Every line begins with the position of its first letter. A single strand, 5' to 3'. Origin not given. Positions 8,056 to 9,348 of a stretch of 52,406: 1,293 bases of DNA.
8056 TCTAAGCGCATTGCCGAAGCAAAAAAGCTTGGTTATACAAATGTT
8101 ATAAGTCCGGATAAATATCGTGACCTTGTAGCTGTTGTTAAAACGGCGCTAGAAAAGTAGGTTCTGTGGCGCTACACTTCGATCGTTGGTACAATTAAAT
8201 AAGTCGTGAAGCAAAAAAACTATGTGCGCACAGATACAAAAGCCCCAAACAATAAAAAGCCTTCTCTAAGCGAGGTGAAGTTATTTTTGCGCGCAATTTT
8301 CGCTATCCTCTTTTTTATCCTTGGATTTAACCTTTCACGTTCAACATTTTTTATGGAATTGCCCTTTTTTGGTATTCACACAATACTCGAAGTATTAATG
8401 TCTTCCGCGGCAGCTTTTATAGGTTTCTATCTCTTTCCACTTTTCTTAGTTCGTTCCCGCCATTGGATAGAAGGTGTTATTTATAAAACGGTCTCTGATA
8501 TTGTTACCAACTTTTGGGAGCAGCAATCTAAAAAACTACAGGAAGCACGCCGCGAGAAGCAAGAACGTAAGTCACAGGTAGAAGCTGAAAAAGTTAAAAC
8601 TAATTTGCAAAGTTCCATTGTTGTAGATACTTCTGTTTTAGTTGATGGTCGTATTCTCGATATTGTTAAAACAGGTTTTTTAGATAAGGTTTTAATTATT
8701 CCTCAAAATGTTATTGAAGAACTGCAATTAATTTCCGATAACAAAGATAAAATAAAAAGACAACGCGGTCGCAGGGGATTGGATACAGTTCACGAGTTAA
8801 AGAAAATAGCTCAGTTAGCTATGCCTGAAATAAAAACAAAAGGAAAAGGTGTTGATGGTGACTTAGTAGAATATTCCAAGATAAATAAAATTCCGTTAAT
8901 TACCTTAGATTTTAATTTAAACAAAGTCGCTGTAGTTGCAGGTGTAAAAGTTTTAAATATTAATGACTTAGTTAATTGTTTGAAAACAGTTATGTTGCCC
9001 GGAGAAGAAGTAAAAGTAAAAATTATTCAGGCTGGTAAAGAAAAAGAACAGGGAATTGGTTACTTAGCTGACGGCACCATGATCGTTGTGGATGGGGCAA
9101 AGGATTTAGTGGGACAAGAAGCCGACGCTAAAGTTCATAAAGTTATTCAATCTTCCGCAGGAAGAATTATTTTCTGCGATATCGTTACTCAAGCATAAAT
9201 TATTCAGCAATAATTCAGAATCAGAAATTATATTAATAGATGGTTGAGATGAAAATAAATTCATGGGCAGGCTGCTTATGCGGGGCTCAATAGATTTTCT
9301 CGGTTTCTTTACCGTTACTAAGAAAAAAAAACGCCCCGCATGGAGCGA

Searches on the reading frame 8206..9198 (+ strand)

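Call 68: search_protein_families(library=pfam, proteins=[window:8206-9198:+], max_evalue=0.00001)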
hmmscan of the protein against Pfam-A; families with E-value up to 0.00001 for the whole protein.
window:8206-9198:+ (330 aa): 1 family
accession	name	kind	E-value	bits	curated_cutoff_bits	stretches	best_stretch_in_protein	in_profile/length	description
PF01938.26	TRAM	-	2.6e-06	27.7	21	0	265-313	4-51/61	TRAM domain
